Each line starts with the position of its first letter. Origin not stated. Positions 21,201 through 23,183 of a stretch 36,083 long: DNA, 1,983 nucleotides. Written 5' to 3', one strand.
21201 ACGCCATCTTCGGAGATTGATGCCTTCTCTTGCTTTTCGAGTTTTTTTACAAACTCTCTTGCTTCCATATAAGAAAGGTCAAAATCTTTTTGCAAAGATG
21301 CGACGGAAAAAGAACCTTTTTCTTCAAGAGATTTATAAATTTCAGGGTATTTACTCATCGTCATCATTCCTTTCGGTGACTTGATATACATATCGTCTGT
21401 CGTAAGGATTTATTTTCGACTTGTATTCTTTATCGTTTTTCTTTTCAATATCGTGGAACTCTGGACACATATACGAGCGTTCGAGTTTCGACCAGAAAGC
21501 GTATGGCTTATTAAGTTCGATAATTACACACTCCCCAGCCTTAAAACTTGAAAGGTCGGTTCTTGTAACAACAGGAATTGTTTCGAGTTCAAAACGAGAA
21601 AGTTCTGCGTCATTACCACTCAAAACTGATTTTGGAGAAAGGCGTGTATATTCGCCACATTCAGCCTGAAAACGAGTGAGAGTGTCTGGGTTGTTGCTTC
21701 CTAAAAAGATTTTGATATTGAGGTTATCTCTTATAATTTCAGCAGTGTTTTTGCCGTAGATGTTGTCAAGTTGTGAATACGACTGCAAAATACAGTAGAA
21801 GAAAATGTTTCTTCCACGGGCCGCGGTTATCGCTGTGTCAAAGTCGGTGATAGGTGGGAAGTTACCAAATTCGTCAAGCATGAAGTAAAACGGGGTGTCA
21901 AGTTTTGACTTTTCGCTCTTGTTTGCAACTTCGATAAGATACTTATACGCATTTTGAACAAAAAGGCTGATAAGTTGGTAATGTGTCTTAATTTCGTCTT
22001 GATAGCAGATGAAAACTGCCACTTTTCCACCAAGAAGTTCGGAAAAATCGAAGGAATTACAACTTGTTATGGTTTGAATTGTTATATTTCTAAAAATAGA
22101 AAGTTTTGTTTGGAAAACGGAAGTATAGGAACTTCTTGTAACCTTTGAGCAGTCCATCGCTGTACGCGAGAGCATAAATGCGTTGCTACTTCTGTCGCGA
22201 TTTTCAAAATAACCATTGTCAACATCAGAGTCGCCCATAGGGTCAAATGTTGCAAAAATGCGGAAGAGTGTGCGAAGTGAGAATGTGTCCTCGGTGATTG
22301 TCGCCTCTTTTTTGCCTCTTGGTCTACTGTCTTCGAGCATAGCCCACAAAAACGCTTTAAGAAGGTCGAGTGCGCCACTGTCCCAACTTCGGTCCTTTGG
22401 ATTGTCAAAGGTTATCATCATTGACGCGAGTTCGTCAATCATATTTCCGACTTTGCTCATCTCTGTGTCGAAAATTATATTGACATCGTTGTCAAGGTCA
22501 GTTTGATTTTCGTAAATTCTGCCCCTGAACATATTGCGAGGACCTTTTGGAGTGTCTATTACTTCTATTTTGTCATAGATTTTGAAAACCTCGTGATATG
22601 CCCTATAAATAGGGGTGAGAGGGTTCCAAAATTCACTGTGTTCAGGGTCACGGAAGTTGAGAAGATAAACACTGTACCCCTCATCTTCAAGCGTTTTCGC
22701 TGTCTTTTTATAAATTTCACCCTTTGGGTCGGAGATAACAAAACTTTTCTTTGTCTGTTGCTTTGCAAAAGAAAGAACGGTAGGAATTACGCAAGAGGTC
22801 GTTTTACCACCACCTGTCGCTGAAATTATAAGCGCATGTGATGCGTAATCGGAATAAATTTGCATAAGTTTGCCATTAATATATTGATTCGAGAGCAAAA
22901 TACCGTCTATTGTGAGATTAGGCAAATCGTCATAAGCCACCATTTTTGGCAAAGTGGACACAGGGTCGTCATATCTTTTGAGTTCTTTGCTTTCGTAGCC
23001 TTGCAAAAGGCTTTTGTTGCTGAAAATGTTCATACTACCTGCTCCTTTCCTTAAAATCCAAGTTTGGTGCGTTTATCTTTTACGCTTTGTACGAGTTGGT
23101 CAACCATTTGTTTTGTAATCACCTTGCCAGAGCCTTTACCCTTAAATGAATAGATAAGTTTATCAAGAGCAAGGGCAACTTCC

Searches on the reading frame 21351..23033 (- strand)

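Call 60: search_protein_families(library=pfam, proteins=[window:21351-23033:-], max_evalue=0.0001)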
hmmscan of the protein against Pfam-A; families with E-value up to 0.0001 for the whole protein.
window:21351-23033:- (560 aa): 3 families
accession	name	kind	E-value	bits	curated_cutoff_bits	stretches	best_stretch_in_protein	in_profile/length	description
PF02534.20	T4SS-DNA_transf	-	5.1e-52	177.7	20.1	1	51-465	32-388/468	Type IV secretory system Conjugative DNA transfer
PF12696.13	TraG-D_C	-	4e-25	88.6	22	1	381-475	1-95/126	TraM recognition site of TraD and TraG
PF10412.15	TrwB_AAD_bind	-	7.9e-17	61.6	20.5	1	291-461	160-325/387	Type IV secretion-system coupling protein DNA-binding domain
